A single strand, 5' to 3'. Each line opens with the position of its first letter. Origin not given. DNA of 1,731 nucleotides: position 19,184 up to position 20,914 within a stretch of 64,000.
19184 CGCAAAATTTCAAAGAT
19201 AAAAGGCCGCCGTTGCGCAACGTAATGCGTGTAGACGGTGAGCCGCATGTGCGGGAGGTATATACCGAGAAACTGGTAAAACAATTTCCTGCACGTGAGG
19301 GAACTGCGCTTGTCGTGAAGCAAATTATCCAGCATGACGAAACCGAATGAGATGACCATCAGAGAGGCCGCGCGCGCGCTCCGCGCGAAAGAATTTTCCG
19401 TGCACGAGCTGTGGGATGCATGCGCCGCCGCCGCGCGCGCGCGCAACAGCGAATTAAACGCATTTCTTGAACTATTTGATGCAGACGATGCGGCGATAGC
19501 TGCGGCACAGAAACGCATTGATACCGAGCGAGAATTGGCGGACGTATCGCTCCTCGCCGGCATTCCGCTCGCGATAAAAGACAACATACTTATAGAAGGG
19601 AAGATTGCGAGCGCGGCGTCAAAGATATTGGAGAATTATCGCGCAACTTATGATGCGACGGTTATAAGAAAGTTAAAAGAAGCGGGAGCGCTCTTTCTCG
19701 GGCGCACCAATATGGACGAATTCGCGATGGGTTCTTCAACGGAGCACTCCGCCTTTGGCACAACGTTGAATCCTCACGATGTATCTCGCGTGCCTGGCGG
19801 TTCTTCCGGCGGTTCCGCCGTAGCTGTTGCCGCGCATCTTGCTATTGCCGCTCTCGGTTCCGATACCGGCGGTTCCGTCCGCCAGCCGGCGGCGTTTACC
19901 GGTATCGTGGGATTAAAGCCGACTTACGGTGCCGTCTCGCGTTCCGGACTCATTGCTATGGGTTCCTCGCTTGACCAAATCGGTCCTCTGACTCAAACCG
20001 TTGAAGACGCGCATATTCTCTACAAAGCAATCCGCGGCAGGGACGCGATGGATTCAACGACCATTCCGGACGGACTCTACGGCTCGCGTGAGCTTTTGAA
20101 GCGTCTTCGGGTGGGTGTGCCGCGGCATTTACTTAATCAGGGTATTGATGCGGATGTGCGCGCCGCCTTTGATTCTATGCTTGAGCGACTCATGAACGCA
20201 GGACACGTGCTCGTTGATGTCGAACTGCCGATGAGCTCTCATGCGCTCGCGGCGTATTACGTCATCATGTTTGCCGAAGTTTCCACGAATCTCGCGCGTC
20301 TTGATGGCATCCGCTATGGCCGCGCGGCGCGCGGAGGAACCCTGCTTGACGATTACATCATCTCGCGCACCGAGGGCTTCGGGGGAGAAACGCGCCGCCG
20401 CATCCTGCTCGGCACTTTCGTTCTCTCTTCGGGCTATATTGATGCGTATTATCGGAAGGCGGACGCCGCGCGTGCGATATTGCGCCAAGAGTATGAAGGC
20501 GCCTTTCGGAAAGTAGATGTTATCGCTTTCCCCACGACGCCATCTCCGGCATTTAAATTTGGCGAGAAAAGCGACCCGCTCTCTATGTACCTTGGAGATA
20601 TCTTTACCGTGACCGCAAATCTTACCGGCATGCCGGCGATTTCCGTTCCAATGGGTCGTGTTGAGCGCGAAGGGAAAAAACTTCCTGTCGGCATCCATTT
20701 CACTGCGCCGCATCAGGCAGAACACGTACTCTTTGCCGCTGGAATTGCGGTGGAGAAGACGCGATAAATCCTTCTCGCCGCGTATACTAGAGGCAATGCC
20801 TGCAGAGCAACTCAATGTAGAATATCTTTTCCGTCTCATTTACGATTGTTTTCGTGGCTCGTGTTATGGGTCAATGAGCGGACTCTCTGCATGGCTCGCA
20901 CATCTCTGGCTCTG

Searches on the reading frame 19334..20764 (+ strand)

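Call 9: search_protein_families(library=pfam, proteins=[window:19334-20764:+], max_evalue=0.01)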
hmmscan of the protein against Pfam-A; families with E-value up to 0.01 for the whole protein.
window:19334-20764:+ (477 aa): 1 family
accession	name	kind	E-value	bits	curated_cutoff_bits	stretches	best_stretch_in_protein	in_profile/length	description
PF01425.27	Amidase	-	1.3e-136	456.6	27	1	28-466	4-444/445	Amidase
